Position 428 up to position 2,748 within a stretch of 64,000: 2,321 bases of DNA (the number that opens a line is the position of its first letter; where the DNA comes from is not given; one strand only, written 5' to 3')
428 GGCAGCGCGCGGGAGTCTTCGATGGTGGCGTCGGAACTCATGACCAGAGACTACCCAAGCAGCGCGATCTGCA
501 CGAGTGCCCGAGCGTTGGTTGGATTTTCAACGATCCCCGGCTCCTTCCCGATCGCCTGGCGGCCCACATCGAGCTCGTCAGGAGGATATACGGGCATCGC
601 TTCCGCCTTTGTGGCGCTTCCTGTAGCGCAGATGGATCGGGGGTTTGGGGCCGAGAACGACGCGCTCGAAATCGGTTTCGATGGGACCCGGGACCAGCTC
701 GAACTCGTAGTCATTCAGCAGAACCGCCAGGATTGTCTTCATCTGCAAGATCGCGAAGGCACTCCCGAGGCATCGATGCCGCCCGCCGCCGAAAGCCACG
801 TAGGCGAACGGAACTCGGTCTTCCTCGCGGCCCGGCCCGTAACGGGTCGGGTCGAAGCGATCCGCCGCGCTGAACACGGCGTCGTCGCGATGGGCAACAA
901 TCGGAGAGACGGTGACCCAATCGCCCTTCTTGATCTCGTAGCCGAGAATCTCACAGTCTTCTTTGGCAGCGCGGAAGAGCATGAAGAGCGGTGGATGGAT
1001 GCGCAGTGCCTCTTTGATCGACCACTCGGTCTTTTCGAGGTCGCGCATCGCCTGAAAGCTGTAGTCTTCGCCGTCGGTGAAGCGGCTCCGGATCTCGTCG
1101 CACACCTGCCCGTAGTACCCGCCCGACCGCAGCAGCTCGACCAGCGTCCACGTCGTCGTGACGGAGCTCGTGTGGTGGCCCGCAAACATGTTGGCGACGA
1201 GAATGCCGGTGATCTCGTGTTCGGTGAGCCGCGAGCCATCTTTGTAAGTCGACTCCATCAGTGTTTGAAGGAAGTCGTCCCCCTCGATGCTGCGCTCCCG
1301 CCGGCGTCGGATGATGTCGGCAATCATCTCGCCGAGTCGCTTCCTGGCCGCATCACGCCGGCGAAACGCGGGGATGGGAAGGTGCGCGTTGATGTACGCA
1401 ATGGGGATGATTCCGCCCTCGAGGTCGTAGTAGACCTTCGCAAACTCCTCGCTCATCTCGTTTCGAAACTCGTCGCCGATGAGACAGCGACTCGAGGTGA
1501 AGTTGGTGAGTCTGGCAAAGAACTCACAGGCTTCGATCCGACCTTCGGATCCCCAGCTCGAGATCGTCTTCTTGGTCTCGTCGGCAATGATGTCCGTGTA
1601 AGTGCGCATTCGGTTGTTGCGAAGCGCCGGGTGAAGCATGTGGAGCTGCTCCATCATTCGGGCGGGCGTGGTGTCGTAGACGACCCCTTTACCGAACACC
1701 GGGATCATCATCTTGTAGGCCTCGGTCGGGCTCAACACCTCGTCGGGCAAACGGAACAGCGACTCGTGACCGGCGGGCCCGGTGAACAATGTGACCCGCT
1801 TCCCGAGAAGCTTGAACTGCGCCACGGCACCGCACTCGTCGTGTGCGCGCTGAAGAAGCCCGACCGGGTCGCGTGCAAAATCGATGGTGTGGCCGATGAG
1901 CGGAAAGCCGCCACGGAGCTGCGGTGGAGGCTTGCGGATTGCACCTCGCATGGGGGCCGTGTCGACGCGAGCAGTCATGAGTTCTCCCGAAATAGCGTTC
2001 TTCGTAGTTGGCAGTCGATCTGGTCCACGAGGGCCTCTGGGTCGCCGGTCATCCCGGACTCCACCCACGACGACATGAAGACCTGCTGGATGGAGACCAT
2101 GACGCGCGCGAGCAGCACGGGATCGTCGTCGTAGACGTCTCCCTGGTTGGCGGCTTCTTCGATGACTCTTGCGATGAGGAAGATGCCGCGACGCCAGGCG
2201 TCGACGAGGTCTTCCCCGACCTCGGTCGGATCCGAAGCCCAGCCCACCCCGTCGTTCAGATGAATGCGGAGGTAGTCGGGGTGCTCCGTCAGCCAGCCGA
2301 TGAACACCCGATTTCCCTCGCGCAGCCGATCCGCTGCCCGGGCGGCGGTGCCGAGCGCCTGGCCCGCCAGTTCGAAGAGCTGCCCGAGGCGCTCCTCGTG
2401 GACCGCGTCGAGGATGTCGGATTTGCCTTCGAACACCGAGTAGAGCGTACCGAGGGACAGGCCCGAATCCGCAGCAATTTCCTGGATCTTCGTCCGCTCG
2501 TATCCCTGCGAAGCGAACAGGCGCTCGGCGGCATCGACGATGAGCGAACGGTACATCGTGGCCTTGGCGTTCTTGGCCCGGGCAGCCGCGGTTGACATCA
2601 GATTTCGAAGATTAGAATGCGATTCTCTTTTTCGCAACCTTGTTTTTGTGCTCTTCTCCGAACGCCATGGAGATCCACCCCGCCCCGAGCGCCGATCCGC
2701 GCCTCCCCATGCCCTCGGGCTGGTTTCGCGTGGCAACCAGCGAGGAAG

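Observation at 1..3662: Sterol-tailoring gene cluster in a bacterium: CPI1-like isomerase, CYP51, TetR and a divergent Rieske oxygenase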

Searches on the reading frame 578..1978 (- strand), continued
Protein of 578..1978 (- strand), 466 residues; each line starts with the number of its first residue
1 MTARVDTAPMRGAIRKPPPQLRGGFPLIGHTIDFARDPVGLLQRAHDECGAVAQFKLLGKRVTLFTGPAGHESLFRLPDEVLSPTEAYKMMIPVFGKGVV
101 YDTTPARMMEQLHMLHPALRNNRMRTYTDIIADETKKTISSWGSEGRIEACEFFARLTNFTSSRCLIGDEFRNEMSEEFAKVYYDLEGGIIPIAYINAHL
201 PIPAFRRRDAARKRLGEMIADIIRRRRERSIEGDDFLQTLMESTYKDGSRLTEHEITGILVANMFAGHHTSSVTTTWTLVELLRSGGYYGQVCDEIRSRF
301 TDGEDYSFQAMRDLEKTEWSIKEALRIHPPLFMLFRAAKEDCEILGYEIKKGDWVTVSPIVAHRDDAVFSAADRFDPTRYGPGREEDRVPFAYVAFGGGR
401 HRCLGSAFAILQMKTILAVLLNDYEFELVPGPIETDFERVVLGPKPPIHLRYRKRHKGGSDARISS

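Call 96: fold_search(model_id=the predicted structure, library=pdb)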
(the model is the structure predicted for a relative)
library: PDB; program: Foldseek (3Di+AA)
matches with E <= 10: 252; with E <= 0.001: 0
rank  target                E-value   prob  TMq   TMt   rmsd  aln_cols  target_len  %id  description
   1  8jlr_R                6.5e-01  0.07  0.14  0.13  22.7       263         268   12  A77636-bound hTAAR1-Gs protein complex (released 2023-11-15)
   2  9lqw_A                9.6e-01  0.08  0.16  0.14  21.4       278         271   12  Cryo-EM structure of the JN241-9-bound state 1b of APLNR homodimer (released 2026-02-04)
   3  7epd_A                1.2e+00  0.08  0.17  0.07  19.9       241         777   12  Cryo-EM structure of inactive mGlu2-7 heterodimer (released 2021-06-23)
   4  8ii9_D                1.5e+00  0.09  0.20  0.16  20.1       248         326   12  crystal structure of Hyp mutant from Hypoxylon sp. E7406B (released 2024-02-28)
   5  8wc5_R                1.5e+00  0.16  0.30  0.28  21.3       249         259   13  Cryo-EM structure of the TMA-bound mTAAR1-Gs complex (released 2023-12-27)
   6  7tyi_R                1.6e+00  0.08  0.20  0.15  20.4       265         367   12  Calcitonin Receptor in complex with Gs and rat amylin peptide, CT-like state (released 2022-03-30)
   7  8zsp_R                1.6e+00  0.04  0.15  0.13  22.8       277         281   12  Cryo-EM structure of the LSD-bound hTAAR1-Gs complex (released 2024-07-24)
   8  8yky_R                1.7e+00  0.07  0.18  0.17  22.3       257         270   12  Structure of human class T GPCR TAS2R14-Ggustducin complex with agonist 28.1 (released 2024-07-10)
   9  7vvm_R                1.8e+00  0.06  0.18  0.14  14.6       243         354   10  PTH-bound human PTH1R in complex with Gs (class3) (released 2022-08-03)
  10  9kb6                  1.8e+00  0.06  0.17  0.08  21.7       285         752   12  Cryo-EM structure of LGR4 (released 2025-10-15)
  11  9kb7_A                1.8e+00  0.06  0.18  0.08  21.5       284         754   10  Cryo-EM structure of LGR4-RSPO2 complex (released 2025-10-15)
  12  8vvn_C                1.8e+00  0.04  0.15  0.15  22.9       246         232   15  Cryo-EM structure of a type I ZorAB complex from Shewanella sp. strain ANA-3 (released 2025-02-05)
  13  7bpu_A                1.9e+00  0.08  0.20  0.17  16.8       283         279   10  Structural and mechanistic insights into the biosynthesis of Digeranylgeranylglyceryl phosphate synthase in membranes (released 2021-04-14)
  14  7vvj_R                1.9e+00  0.08  0.22  0.16  22.4       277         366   12  PTHrP-bound human PTH1R in complex with Gs (released 2022-08-03)
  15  9lqu_A                1.9e+00  0.06  0.16  0.14  21.3       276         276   13  Cryo-EM structure of the JN241-9-bound state 1a of APLNR homodimer (released 2026-02-04)
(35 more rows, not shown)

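Call 98: search_protein_families(library=ncbifam, proteins=[L006:14285-15121:+, L014:19973-20785:+, L059:129-1157:+, L063:2310-3365:-, L014:17800-19146:-, L021:16041-17066:-], max_evalue=1e-10)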
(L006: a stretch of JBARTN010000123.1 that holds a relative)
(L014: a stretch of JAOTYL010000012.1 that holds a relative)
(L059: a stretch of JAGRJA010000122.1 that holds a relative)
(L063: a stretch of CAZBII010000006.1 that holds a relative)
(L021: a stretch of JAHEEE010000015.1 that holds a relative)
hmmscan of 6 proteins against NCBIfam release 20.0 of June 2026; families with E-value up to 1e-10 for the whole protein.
L006:14285-15121:+ (278 aa): 21 families
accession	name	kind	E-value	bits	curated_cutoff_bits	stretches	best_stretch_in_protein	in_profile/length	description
NF045632.1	hydroxlase_HsaD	equivalog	7.9e-59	198.9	400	1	9-274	14-289/290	4,5:9,10-diseco-3-hydroxy-5,9,17-trioxoandrosta-1(10),2-diene-4-oate hydrolase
TIGR03343.1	biphenyl_bphD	equivalog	1.1e-49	169.2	462.15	1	18-274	20-281/282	2-hydroxy-6-oxo-6-phenylhexa-2,4-dienoate hydrolase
NF011457.0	PRK14875.1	equivalog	4.8e-31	108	307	1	5-274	108-370/372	acetoin dehydrogenase dihydrolipoyllysine-residue acetyltransferase subunit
TIGR02427.1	protocat_pcaD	equivalog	7e-28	97.7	255.85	1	20-273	2-250/251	3-oxoadipate enol-lactonase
NF051488.1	bifunc_PcaDC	exception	5.8e-25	88.2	390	1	32-275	14-252/375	bifunctional 3-oxoadipate enol-lactonase/4-carboxymuconolactone decarboxylase PcaDC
NF050089.1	i_nPHAscl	equivalog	2.4e-24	85.9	300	1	12-175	1-160/288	intracellular short-chain-length polyhydroxyalkanoate depolymerase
NF051487.1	bifunc_PcaCD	exception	1.5e-23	83.6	430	1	22-274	164-412/413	bifunctional 4-carboxymuconolactone decarboxylase/3-oxoadipate enol-lactonase PcaCD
NF052614.1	AB_fold_OlsI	equivalog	4.4e-21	75.6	385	1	90-277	77-259/272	ornithine lipid biosynthesis O-acyltransferase OlsI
TIGR03611.1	RutD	equivalog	1.7e-20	73.5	238.5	1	20-132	1-111/258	pyrimidine utilization protein D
TIGR01250.1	pro_imino_pep_2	subfamily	2.2e-19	70.1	167.65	0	12-161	7-155/288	proline iminopeptidase-family hydrolase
TIGR03056.1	bchO_mg_che_rel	equivalog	9.6e-19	67.4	172.55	1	14-123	13-117/278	alpha/beta fold hydrolase BchO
TIGR03695.1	menH_SHCHC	equivalog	3e-17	62.9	208.55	1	32-273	4-251/252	2-succinyl-6-hydroxy-2,4-cyclohexadiene-1-carboxylate synthase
NF002938.0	PRK03592.1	equivalog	8.8e-17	61.4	241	1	6-165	9-159/298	haloalkane dehalogenase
NF002043.0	PRK00870.1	subfamily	1.4e-16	60.9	265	1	13-139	25-152/302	haloalkane dehalogenase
NF041759.1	mac_hydro_EstT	equivalog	4.7e-16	58.8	450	0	16-141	8-133/278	macrolide hydrolase EstT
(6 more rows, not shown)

L014:19973-20785:+ (271 aa): 172 families (the best 25 are shown)
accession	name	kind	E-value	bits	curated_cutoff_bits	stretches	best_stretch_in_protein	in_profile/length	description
NF005878.0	PRK07825.1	subfamily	6.8e-57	192.9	287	1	11-259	10-252/278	short chain dehydrogenase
NF006123.0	PRK08267.1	equivalog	2.8e-47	161.1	261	1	10-257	2-254/261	SDR family oxidoreductase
NF004526.0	PRK05872.1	subfamily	5e-45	153.9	276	1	10-253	10-259/297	short-chain dehydrogenase/reductase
NF005495.0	PRK07109.1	subfamily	5.3e-43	147.5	264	1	10-256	8-260/334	SDR family oxidoreductase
NF004514.1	PRK05855.1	equivalog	5.4e-38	130.9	455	1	10-223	313-542/578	SDR family oxidoreductase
NF052558.1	MBtsdlDhBudC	equivalog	1e-37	130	270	1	10-209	3-203/250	meso-2,3-butanediol dehydrogenase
NF006074.0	PRK08220.1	equivalog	1.1e-37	130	312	1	9-200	7-192/251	2,3-dihydro-2,3-dihydroxybenzoate dehydrogenase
TIGR04316.1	dhbA_paeA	equivalog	2.2e-37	129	300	1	13-202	1-194/250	2,3-dihydro-2,3-dihydroxybenzoate dehydrogenase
NF005881.0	PRK07832.1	equivalog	4.8e-37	127.7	296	1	9-227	8-241/287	SDR family oxidoreductase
NF004196.0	PRK05650.1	equivalog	6.4e-37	127.1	297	1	10-210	2-206/272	SDR family oxidoreductase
NF004791.0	PRK06138.1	equivalog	3.8e-36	124.7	312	1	11-202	6-200/252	SDR family oxidoreductase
NF004824.0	PRK06180.1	subfamily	1.6e-35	122.6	298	1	9-190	3-185/279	oxidoreductase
NF006073.0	PRK08219.1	equivalog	4.9e-35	121.3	218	1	11-228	4-213/227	SDR family oxidoreductase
NF005559.1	PRK07231.1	subfamily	5e-35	121.2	215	1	11-198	5-196/249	glucose 1-dehydrogenase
NF004823.0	PRK06179.1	subfamily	2.1e-34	119.2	310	1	9-228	4-219/271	oxidoreductase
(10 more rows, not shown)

L059:129-1157:+ (342 aa): 10 families
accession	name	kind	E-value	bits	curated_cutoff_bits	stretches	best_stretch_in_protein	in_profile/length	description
TIGR03466.1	HpnA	hypoth_equivalog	1.6e-46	158.7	367.65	1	1-331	1-326/327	hopanoid-associated sugar epimerase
NF052578.1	StrlDmthSdmBMthl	equivalog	1.7e-36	126.6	600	1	1-330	1-326/328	sterol demethylase protein SdmB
NF042423.1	oxyalk_red_Shew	equivalog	1.9e-18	66.6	580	1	2-179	10-182/331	2-alkyl-3-oxoalkanoate reductase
TIGR04180.1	EDH_00030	hypoth_equivalog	4.8e-18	65.2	475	1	3-175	1-179/297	NAD-dependent 4,6-dehydratase LegB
TIGR01746.1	Thioester-redct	subfamily_domain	2.6e-15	56.5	213.35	1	2-194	1-218/371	thioester reductase domain-containing protein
NF042422.1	oxyalk_red_OleD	equivalog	7.9e-15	55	580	1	1-176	1-173/329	2-alkyl-3-oxoalkanoate reductase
NF041293.1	G6PDh_Azf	equivalog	1.3e-14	54.2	400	1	3-121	5-119/252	NAD-dependent glucose-6-phosphate dehydrogenase Azf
TIGR01179.1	galE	equivalog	2.2e-14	53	262.3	1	2-160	1-163/332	UDP-glucose 4-epimerase GalE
NF007956.0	PRK10675.1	subfamily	4e-13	49.2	394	1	1-159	1-166/338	UDP-glucose 4-epimerase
TIGR03589.1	PseB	equivalog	2.9e-12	46.2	407.75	1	2-117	6-125/324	UDP-N-acetylglucosamine 4,6-dehydratase (inverting)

L063:2310-3365:- (351 aa): 10 families
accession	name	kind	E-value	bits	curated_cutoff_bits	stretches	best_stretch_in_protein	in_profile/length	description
NF042422.1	oxyalk_red_OleD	equivalog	4.9e-75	252.9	580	1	7-330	2-324/329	2-alkyl-3-oxoalkanoate reductase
NF042423.1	oxyalk_red_Shew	equivalog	5.5e-62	209.7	580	1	5-328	8-329/331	2-alkyl-3-oxoalkanoate reductase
TIGR03466.1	HpnA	hypoth_equivalog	1.2e-27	96.7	367.65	1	7-337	2-324/327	hopanoid-associated sugar epimerase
TIGR01181.1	dTDP_gluc_dehyt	equivalog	4.4e-23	81.9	365.1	1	7-341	1-318/321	dTDP-glucose 4,6-dehydratase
TIGR04180.1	EDH_00030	hypoth_equivalog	1.5e-21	76.8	475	1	8-220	1-226/297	NAD-dependent 4,6-dehydratase LegB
TIGR01179.1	galE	equivalog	6.2e-16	58.1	262.3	1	7-178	1-183/332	UDP-glucose 4-epimerase GalE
TIGR02197.1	heptose_epim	equivalog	1.1e-15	57.7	274.6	1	8-255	1-261/316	ADP-glyceromanno-heptose 6-epimerase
NF052578.1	StrlDmthSdmBMthl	equivalog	2.8e-13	50.3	600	1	8-319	3-308/328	sterol demethylase protein SdmB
TIGR01214.1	rmlD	equivalog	1.1e-12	47.7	224.05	1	7-255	1-227/285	dTDP-4-dehydrorhamnose reductase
TIGR01746.1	Thioester-redct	subfamily_domain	7.4e-12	45.2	213.35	0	64-250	87-277/371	thioester reductase domain-containing protein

L014:17800-19146:- (448 aa): 0 families

L021:16041-17066:- (341 aa): 2 families
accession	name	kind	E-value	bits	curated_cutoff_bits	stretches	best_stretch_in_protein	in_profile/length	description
NF037995.1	TRAP_S1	subfamily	2.4e-74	250.1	50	1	38-306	2-271/271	TRAP transporter substrate-binding protein DctP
TIGR00787.1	dctP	subfamily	1.1e-18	67.6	175.05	1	47-289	10-253/257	DctP family TRAP transporter solute-binding subunit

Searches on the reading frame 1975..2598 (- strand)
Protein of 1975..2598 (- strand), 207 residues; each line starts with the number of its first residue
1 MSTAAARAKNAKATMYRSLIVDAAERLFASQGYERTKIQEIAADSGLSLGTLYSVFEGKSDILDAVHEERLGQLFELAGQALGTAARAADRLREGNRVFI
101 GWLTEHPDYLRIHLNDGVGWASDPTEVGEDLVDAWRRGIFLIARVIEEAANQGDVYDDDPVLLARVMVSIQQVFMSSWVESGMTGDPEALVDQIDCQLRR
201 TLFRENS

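Call 6: search_protein_families(library=pfam, proteins=[window:1975-2598:-], max_evalue=0.01)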
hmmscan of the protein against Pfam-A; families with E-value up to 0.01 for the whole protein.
window:1975-2598:- (207 aa): 3 families
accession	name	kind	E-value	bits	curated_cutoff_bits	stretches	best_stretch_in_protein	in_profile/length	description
PF00440.29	TetR_N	-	3.2e-13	49.7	24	1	20-66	1-47/47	Bacterial regulatory proteins, tetR family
PF14278.11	TetR_C_8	-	0.0044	17.5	26.1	1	141-194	44-97/103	Transcriptional regulator C-terminal region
PF17932.6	TetR_C_24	-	0.0055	17.4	26.4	1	87-171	3-84/114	Tetracyclin repressor-like, C-terminal domain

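Call 7: search_protein_families(library=ncbifam, proteins=[window:1975-2598:-], max_evalue=0.01)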
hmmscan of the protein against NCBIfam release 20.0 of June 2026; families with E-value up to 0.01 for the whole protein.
window:1975-2598:- (207 aa): 16 families
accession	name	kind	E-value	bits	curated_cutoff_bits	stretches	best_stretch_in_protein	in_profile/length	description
NF053878.1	FATransRegFadRBac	equivalog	1.3e-13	51.2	200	1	19-195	7-181/190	fatty acid metabolism transcriptional regulator FadR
NF041196.1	ScbR_bind_reg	equivalog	1.8e-13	51.1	150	1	13-169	4-156/191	ScbR family autoregulator-binding transcription factor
NF007949.0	PRK10668.1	equivalog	1.1e-08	34.8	271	1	6-70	2-66/216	multidrug efflux transporter transcriptional repressor AcrR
NF053731.1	TransRegFasRMycb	equivalog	1.5e-08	34.7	330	1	16-180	12-170/199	HTH-type transcriptional activator FasR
NF050111.1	TransRegSACE7040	equivalog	5.4e-08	33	250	1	17-114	3-100/186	SACE_7040 family transcriptional regulator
TIGR03968.1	mycofact_TetR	equivalog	1.1e-07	31.6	224.9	1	16-75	10-69/190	mycofactocin system transcriptional regulator MftR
NF051852.1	efflux_TF_MtrR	exception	1.9e-06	27.8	280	1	11-74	6-69/205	multidrug efflux system transcriptional repressor MtrR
NF053516.1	TranRepPrsAVib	equivalog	8.4e-06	25.7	300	1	17-83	8-74/208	TetR family transcriptional repressor PsrA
NF037937.1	septum_RefZ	equivalog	9.1e-06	25.7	180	1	19-82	3-66/195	forespore capture DNA-binding protein RefZ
NF007430.0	PRK09975.1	equivalog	2.5e-05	23.5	274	1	6-86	2-81/220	acrEF/envCD operon transcriptional regulator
NF001978.0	PRK00767.1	equivalog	0.00014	21.7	118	1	14-91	8-86/197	transcriptional regulator BetI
TIGR03384.1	betaine_BetI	equivalog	0.00016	21.4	201.3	1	16-93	9-86/189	choline-binding transcriptional repressor BetI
NF000040.3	Tn10_TetC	equivalog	0.00023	21.4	425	1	8-71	8-69/197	tetracyline resistance-associated transcriptional repressor TetC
NF040929.1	quorum_TF_HapR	equivalog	0.00037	20.3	350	1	19-190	19-185/200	LuxR/HapR/OpaR family quorum-sensing transcriptional regulator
NF033703.1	transcr_KstR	equivalog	0.0045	16.6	280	1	17-76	9-68/185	cholesterol catabolism transcriptional regulator KstR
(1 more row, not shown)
